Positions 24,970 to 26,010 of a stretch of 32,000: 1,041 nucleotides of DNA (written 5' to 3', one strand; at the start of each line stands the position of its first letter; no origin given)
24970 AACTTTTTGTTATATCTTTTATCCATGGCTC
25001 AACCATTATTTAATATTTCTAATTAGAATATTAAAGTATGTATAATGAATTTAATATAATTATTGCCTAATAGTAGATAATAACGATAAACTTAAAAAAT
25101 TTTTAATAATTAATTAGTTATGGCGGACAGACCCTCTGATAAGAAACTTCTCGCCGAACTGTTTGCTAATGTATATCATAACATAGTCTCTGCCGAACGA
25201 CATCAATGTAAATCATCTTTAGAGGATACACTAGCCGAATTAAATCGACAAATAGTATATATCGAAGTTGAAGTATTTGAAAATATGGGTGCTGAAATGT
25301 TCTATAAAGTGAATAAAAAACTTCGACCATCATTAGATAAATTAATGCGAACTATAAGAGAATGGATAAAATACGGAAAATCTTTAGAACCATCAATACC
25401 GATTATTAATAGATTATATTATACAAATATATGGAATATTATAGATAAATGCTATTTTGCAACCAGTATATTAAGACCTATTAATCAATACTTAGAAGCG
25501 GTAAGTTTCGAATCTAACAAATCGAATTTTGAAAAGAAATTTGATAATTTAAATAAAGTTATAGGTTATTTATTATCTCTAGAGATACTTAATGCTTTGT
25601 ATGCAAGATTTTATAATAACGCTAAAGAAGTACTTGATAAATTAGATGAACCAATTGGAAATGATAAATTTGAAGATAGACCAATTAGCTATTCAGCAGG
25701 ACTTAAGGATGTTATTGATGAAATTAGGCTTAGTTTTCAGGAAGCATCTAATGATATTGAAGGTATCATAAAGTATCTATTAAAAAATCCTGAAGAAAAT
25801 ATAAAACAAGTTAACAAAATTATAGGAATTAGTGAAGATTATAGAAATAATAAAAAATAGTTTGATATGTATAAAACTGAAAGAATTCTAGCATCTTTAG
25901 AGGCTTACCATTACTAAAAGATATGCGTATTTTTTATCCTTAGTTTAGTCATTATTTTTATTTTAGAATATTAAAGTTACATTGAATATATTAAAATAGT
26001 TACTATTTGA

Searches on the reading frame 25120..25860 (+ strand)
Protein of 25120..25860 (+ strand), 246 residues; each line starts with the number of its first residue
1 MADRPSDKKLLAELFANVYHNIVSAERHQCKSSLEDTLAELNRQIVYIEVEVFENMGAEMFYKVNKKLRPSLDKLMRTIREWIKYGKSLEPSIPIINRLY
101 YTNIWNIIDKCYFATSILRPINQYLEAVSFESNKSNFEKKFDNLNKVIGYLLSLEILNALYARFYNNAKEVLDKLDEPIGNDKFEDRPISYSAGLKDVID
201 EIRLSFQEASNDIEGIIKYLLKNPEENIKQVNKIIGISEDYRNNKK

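Call 5: search_protein_families(library=pfam, proteins=[window:25120-25860:+], max_evalue=0.1)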
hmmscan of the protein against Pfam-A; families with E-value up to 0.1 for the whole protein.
window:25120-25860:+ (246 aa): 5 families
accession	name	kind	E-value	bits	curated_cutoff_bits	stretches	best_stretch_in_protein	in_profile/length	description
PF06135.17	IreB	-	0.0087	16.7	25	1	137-176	28-64/78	IreB regulatory phosphoprotein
PF19292.4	KPBB_C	-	0.026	14.1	27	1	18-111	10-101/238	Phosphorylase b kinase C-terminal domain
PF20649.3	COG5_C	-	0.048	14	24.7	1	25-87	20-81/186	Conserved oligomeric Golgi complex subunit 5, C-terminal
PF16088.10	BORCS7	-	0.061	14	27.3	0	6-52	16-62/103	BLOC-1-related complex sub-unit 7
PF09138.17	Urm1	-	0.086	13.7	21.8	0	24-72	16-62/96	Urm1 (Ubiquitin related modifier)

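Call 18: find_homologous_proteins(query=A2, max_evalue=0.001)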
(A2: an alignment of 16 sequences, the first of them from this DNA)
Query A2 (16 sequences) (246 aa, profile of the alignment): 39 proteins with E <= 0.001 among 5638 candidates.
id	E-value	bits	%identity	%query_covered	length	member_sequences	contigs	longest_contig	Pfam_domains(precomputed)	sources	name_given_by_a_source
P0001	2.0e-57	213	100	100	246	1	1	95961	-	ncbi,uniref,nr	ncbi:hypothetical protein [Candidatus Nanobsidianus stetteri]|uniref:Uncharacterized protein n=1 Tax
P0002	3.3e-49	186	79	100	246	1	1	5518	-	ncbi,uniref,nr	ncbi:hypothetical protein DDW05_03090 [Candidatus Nanobsidianus stetteri]|uniref:Uncharacterized pro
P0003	5.4e-49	185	78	100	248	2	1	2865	-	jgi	-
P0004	1.4e-47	180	44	92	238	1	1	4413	-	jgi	jgi:Asp-tRNA(Asn)/Glu-tRNA(Gln) amidotransferase A subunit family amidase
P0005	8.8e-46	174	39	92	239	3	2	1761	-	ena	-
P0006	9.3e-45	171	76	100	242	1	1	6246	-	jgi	jgi:transposase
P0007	1.0e-44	171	70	100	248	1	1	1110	-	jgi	jgi:hypothetical protein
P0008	3.4e-43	166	48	100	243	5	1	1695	-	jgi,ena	-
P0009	6.2e-42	162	68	91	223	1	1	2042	-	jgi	jgi:hypothetical protein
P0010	7.9e-42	162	27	65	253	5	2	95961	-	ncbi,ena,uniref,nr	ncbi:hypothetical protein [Candidatus Nanobsidianus stetteri]|uniref:Uncharacterized protein n=2 Tax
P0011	1.7e-41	160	50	87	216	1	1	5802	-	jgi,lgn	jgi:hypothetical protein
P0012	5.7e-41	159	49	93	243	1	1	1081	-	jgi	jgi:hypothetical protein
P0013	4.9e-36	143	49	91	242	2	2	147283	-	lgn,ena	-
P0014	5.3e-36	142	50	91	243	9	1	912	-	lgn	-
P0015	1.9e-34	137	38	10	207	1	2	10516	-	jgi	-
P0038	6.6e-6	44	-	-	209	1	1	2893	-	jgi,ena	jgi:hypothetical protein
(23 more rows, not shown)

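Call 32: predict_structure(alignment_id=A3)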
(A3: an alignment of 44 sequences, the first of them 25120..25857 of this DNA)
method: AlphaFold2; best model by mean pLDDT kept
length: 246 residues; sequences in the alignment: 44
mean_pLDDT: 81.1   pTM: 0.80
mean pLDDT of the five models: 81.1, 80.6, 79.9, 79.2, 78.8
residues with pLDDT >= 90: 107; 70-90: 77; 50-70: 48; < 50: 14
segments of 3 or more residues with pLDDT < 50: 1-3, 92-96, 242-246
pLDDT, mean of each block of 10 residues (from residue 1): 55 71 85 93 90 87 90 95 77 50 80 96 86 81 95 95 88 62 54 74 90 97 94 82 42
secondary structure, 60 per line:
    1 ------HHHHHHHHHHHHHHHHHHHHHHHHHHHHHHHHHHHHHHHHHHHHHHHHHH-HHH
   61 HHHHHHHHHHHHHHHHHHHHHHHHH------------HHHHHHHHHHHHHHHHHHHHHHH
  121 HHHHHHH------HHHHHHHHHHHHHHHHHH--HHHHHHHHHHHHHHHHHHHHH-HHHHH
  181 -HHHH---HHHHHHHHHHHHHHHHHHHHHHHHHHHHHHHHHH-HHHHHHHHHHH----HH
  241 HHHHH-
elements in order: H7-56 H58-85 H98-127 H134-151 H154-174 H176-180 H182-185 H189-222 H224-234 H239-245
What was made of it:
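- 25120..25860 (+): Cassette 4 (246 aa, type K). Predicted as a bundle of long helices. AlphaFold2 pLDDT 81, pTM 0.80 (call 32).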

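Call 35: fold_search(model_id=the predicted structure, library=pdb)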
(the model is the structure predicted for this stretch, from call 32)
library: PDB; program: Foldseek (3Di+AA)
matches with E <= 10: 367; with E <= 0.001: 0
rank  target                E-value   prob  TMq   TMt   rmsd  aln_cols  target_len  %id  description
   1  7udn_B                1.2e-01  0.91  0.37  0.33  14.2       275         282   10  Crystal structure of designed helical repeat protein RPB_PLP1_R6 in alternative conformation 2 (released 2023-03-22)
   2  8r5s_A                1.2e-01  0.47  0.23  0.24  14.2       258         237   13  t113 - De-novo designed soluble homotetramer (released 2024-11-27)
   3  7dr6_A                1.9e-01  0.30  0.20  0.22  15.3       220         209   10  PA28alpha-beta in complex with immunoproteasome (released 2021-01-20)
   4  8r5s_E                2.1e-01  0.57  0.27  0.28  13.0       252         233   12  t113 - De-novo designed soluble homotetramer (released 2024-11-27)
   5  9qvm_D                2.2e-01  0.08  0.13  0.07  23.5       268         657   13  Cryo-EM reconstruction of the NEDD1 anchor protein and CDK5RAP2 bound to the gamma-tubulin ring complex (released 2025-05-21)
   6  5msj_M                2.8e-01  0.18  0.17  0.19  20.4       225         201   13  Mouse PA28alpha (released 2017-09-13)
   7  7n6g_3V               2.8e-01  0.12  0.16  0.10  48.8       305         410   11  C1 of central pair (released 2022-05-18)
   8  8r5s_D                3.1e-01  0.57  0.30  0.31  12.7       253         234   11  t113 - De-novo designed soluble homotetramer (released 2024-11-27)
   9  8s2f_AAA              3.6e-01  0.16  0.17  0.21  22.6       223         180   14  Crystal structure of Borrelia burgdorferi paralogous family 12 outer surface protein BBH37 (released 2025-03-05)
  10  7udm_A                3.9e-01  0.35  0.27  0.25  15.7       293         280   10  Crystal structure of designed helical repeat protein RPB_PLP1_R6 in alternative conformation 1 (with peptide) (released 2023-03-22)
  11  2d1l_B                4.3e-01  0.15  0.18  0.20  30.7       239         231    8  Structure of F-actin binding domain IMD of MIM (Missing In Metastasis) (released 2006-09-12)
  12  5msj_G                4.7e-01  0.12  0.16  0.18  19.6       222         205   13  Mouse PA28alpha (released 2017-09-13)
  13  5msj_B                4.9e-01  0.13  0.17  0.19  20.3       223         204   13  Mouse PA28alpha (released 2017-09-13)
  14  9g3z_B                5.2e-01  0.14  0.19  0.10  23.3       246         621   12  Structure of the Open gamma-Tubulin Ring Complex from Pig Brain (released 2024-10-02)
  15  6xss_A                5.4e-01  0.23  0.24  0.24  22.6       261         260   12  CryoEM structure of designed helical fusion protein C4_nat_HFuse-7900 (released 2020-12-23)
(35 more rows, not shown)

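Call 42: find_encoding_contigs(protein=P0038, flank=5000, max_places=4)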
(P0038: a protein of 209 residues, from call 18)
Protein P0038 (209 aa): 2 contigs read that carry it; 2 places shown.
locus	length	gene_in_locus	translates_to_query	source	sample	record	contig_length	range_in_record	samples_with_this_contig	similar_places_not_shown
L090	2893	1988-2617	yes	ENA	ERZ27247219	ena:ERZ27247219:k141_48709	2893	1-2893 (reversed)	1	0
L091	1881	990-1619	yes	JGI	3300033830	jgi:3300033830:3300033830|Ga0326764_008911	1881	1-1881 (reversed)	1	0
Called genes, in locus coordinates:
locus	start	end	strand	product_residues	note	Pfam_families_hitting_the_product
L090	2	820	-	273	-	?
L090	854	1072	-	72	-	PF03215:Rad17, PF05496:RuvB_N (weak), PF00004:AAA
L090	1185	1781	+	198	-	-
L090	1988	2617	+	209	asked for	-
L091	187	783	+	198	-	-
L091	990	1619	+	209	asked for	-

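Call 43: find_encoding_contigs(protein=P0013, flank=8000, max_places=3)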
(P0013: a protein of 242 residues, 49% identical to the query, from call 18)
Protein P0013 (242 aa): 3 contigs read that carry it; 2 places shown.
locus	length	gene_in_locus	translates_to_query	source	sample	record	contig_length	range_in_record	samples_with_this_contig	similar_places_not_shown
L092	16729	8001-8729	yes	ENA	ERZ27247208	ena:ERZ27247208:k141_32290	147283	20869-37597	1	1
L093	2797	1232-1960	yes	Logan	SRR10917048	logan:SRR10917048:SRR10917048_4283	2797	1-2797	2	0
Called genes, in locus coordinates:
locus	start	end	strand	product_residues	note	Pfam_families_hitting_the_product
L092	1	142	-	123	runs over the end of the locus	-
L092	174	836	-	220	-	PF00318:Ribosomal_S2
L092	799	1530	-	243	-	PF00181:Ribosomal_L2_N (weak), PF03947:Ribosomal_L2_C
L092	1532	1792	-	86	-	PF00276:Ribosomal_L23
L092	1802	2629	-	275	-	PF00573:Ribosomal_L4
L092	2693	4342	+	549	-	-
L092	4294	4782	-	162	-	-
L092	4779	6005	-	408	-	PF03215:Rad17 (weak), PF13173:AAA_14 (faint), PF00004:AAA, PF21960:RCF1-5-like_lid, PF25361:AAA_lid_RFC1 (weak)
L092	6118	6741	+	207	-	-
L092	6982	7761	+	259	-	-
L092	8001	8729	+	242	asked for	-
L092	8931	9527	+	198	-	-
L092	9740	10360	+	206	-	-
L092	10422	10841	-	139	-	-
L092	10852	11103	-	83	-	-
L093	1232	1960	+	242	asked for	-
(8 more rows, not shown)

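Call 48: search_protein_representatives(alignment_id=A3)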
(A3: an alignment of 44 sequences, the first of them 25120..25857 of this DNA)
Query: 44 sequences, 224 profile positions. Proteins with E-value up to 0.001 (for the whole library): 66; up to 1e-10: 42; up to 1e-30: 12. The best 66 are listed.
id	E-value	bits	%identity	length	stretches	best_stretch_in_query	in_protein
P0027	1.9e-70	253.5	-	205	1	1-223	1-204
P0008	2.5e-70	253.2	-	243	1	1-220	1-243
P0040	4.8e-60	219.6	-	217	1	1-222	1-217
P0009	8.7e-57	208.9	-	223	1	1-201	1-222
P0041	4.1e-53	196.9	-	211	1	5-221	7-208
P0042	6.9e-49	183.1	-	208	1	1-223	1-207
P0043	2.6e-44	168.1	-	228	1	6-209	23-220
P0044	4.4e-44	167.4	-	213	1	1-223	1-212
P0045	1.3e-40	156.0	-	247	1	6-220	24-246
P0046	2.0e-40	155.4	-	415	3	5-153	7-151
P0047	7.5e-39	150.2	-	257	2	83-223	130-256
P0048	4.0e-32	128.2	-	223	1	6-205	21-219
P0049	5.7e-29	117.9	-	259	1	10-209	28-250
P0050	1.7e-28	116.4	-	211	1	22-214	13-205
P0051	1.2e-26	110.3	-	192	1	41-220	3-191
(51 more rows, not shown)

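Call 57: search_protein_families(library=phrogs, proteins=[window:25120-25860:+], max_evalue=0.01)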
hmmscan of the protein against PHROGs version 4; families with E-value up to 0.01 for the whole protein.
window:25120-25860:+ (246 aa): 2 families
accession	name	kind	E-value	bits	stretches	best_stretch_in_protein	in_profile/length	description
phrog_26207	-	unknown function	0.0027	18.9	1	52-102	4-55/77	-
phrog_1248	-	unknown function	0.0031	18.5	0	54-89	41-76/119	-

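Call 58: search_protein_families(library=padloc, proteins=[window:25120-25860:+], max_evalue=0.01)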
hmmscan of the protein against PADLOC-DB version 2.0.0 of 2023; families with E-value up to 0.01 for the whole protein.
window:25120-25860:+ (246 aa): 0 families

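Call 60: fold_search(model_id=the predicted structure, library=viral)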
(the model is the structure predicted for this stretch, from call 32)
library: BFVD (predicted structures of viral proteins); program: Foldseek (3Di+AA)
matches with E <= 10: 314; with E <= 0.001: 0
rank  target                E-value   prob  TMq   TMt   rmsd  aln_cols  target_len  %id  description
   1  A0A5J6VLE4            2.3e-02  0.66  0.24  0.10  25.6       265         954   14  Uncharacterized protein [Megaviridae environmental sample]
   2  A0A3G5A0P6            1.6e-01  0.47  0.26  0.29  29.0       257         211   19  Uncharacterized protein [Harvfovirus sp.]
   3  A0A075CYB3            1.6e-01  0.25  0.20  0.18  33.7       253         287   13  Protein EE1A [Elephant endotheliotropic herpesvirus 5]
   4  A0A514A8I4            1.6e-01  0.21  0.17  0.17  19.9       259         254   10  Uncharacterized protein [Pantoea phage Kyle]
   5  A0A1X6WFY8            3.6e-01  0.12  0.15  0.15  35.2       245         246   14  (no name in the UniProt tables at hand)
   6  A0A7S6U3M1            3.9e-01  0.23  0.22  0.20  22.6       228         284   11  Minor head protein [Burkholderia phage Maja]
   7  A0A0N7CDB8            3.9e-01  0.15  0.19  0.11  25.0       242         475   13  Uncharacterized protein [Salmonella phage 38]
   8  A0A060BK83            4.3e-01  0.13  0.19  0.06  22.1       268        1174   15  Putative phage protein [Podophage Lau218]
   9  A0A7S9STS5            5.0e-01  0.16  0.21  0.21  14.6       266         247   10  (no name in the UniProt tables at hand)
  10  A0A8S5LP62            5.0e-01  0.09  0.16  0.09  25.7       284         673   11  Minor capsid protein [Siphoviridae sp. ctl0E3]
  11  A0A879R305            5.2e-01  0.12  0.19  0.10  28.1       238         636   10  M23 family metallopeptidase [Synechococcus phage S-SRM01]
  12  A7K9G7                6.0e-01  0.11  0.18  0.14  23.1       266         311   10  Uncharacterized protein Z557R [Chlorovirus heliozoae]
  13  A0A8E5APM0            7.6e-01  0.08  0.16  0.09  20.1       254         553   14  Protein ORF20 [Anguillid herpesvirus 1]
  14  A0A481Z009            8.3e-01  0.10  0.17  0.17  28.7       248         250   12  Uncharacterized protein [Mimivirus LCMiAC01]
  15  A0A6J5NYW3            9.6e-01  0.08  0.17  0.09  53.1       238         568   12  Endonuclease subunit [uncultured Caudovirales phage]
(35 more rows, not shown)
